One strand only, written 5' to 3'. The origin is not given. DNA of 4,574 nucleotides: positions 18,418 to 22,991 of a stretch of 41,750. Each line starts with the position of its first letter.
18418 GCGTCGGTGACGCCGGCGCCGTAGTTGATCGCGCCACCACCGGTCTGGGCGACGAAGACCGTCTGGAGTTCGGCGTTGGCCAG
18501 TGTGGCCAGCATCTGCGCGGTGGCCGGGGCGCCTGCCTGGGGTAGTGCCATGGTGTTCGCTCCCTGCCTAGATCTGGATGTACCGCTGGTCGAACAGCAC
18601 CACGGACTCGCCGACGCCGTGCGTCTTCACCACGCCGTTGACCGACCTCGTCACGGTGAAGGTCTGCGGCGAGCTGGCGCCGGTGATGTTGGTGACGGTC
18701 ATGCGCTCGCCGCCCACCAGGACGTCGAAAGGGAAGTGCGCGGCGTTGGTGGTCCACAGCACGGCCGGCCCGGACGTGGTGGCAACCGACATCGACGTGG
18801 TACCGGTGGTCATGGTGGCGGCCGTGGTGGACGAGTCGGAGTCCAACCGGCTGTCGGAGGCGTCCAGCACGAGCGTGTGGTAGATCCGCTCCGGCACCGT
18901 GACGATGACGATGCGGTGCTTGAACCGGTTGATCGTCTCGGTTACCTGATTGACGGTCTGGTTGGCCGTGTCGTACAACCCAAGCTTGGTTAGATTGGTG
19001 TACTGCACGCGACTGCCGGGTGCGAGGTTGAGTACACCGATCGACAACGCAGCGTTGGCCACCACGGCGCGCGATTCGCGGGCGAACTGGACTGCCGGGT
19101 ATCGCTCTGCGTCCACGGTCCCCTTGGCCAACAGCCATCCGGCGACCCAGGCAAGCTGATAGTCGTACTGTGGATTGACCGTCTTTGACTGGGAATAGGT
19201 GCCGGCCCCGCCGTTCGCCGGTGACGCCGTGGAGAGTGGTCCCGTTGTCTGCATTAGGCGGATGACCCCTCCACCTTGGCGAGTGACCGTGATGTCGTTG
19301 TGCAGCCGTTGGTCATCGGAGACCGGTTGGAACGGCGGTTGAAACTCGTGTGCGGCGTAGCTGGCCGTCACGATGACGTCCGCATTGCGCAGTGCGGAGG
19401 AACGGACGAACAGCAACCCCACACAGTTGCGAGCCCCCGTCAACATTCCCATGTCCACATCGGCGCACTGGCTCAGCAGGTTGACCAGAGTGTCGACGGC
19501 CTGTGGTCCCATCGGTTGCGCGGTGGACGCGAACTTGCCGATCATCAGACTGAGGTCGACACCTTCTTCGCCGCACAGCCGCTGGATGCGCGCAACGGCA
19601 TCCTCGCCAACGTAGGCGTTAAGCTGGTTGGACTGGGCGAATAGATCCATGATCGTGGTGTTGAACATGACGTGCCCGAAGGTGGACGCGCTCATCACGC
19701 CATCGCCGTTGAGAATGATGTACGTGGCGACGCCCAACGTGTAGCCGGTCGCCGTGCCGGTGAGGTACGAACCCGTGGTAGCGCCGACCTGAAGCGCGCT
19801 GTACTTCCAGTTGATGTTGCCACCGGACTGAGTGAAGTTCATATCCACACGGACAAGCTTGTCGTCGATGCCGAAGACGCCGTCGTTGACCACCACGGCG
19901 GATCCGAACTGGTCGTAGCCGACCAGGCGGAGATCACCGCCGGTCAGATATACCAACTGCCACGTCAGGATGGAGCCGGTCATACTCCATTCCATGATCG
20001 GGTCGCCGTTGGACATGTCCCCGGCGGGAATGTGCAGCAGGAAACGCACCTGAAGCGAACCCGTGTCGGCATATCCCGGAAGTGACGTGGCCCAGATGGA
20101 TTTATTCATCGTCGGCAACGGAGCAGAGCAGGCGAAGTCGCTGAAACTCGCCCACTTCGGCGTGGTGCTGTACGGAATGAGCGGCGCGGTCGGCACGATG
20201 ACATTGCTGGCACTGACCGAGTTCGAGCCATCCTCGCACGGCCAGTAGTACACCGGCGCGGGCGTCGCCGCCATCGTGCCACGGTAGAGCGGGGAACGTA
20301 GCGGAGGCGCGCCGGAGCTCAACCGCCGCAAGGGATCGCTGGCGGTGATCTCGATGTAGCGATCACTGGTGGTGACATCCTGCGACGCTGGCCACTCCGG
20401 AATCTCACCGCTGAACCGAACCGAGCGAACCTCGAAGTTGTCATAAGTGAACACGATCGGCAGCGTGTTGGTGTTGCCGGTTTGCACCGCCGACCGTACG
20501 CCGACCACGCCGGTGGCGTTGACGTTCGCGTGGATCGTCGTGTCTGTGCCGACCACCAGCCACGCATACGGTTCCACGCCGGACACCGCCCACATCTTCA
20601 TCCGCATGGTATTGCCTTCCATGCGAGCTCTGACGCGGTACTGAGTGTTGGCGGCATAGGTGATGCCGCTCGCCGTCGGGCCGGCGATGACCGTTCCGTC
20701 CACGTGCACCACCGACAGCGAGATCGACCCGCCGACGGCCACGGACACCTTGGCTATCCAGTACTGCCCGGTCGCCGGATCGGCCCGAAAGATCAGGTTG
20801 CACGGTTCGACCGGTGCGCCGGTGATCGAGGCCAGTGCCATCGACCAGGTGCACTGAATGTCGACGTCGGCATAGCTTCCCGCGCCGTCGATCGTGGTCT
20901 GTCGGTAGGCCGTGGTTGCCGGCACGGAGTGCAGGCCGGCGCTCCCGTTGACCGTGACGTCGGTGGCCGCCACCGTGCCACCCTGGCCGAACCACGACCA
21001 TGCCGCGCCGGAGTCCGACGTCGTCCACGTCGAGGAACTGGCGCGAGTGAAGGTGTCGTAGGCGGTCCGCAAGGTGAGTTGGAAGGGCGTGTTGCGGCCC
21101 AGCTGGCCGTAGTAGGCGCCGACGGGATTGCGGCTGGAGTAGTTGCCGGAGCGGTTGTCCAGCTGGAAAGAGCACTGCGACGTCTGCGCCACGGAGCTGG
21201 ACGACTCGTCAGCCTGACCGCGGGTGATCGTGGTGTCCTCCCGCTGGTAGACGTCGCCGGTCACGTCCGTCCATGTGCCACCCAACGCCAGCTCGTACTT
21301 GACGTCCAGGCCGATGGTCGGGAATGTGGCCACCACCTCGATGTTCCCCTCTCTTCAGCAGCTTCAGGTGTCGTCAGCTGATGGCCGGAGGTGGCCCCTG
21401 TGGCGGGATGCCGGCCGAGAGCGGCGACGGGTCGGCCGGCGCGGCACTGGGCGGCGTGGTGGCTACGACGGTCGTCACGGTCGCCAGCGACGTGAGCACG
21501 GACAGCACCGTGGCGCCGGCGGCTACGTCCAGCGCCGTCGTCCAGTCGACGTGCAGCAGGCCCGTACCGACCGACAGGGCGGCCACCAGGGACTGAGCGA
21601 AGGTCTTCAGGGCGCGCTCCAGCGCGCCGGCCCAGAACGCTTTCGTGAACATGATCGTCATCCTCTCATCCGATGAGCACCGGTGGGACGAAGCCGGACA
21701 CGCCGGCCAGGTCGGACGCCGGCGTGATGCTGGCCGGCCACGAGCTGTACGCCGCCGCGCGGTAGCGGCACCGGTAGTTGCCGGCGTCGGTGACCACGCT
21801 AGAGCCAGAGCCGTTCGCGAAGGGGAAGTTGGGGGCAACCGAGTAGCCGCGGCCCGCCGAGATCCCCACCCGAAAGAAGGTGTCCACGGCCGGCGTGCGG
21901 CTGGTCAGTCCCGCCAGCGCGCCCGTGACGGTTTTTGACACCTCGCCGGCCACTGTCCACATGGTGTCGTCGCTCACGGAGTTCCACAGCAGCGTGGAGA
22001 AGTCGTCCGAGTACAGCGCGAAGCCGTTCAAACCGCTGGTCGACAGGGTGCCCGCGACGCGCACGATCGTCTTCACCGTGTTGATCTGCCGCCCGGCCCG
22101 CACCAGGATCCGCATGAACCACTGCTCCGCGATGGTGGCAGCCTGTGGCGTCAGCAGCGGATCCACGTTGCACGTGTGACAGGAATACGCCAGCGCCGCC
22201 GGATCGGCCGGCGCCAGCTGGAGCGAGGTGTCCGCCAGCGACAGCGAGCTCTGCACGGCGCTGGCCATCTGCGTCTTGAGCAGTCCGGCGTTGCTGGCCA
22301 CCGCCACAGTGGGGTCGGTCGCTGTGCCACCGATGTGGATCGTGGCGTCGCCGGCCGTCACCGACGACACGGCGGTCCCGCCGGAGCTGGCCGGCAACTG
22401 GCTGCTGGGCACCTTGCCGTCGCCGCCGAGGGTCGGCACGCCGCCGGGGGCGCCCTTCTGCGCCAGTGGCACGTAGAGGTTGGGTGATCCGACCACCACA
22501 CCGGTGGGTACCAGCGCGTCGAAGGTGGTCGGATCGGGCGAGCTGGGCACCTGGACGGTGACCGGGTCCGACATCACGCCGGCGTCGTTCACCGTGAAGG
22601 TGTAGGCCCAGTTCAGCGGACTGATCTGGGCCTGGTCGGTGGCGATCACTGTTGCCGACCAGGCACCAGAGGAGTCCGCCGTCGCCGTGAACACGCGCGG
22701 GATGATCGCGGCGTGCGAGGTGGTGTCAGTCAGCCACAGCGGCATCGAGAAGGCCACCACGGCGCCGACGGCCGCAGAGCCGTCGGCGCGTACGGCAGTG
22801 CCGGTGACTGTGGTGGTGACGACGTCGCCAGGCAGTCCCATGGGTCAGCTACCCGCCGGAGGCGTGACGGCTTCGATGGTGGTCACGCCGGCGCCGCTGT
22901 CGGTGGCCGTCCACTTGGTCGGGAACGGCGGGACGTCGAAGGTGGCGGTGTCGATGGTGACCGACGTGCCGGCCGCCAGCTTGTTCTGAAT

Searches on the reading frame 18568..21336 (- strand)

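Call 98: search_protein_families(library=phrogs, proteins=[window:18568-21336:-], max_evalue=0.001)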
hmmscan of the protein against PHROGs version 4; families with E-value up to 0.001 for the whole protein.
window:18568-21336:- (922 aa): 2 families
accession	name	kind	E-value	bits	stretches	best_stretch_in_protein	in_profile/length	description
phrog_5313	-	unknown function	4.1e-158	529.4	1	3-917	141-1047/1052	-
phrog_24476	-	other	5.5e-52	177.7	2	91-305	828-1034/1066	phosphodiesterase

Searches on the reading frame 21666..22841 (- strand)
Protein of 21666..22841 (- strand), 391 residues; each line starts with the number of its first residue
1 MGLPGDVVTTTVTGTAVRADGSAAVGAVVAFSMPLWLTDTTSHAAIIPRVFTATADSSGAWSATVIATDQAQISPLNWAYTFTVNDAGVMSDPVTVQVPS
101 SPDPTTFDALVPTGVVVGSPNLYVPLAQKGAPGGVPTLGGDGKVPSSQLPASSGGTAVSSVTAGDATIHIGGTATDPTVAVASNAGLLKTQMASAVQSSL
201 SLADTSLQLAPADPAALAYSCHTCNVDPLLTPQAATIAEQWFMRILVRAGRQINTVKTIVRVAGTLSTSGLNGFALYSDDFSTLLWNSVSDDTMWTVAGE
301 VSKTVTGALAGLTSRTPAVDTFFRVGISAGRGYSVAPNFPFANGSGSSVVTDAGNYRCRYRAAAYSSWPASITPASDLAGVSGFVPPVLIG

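Call 98: search_protein_families(library=phrogs, proteins=[window:21666-22841:-], max_evalue=0.001)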
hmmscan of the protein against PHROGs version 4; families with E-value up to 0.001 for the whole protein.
window:21666-22841:- (391 aa): 3 families
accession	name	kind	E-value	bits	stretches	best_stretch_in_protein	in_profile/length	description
phrog_14726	-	tail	1e-07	32.1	1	2-91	2-89/537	tail fiber protein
phrog_1446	-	tail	4.6e-06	27.3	1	121-164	72-115/251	minor tail protein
phrog_27703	-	unknown function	0.00012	21.5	1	123-170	278-322/665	-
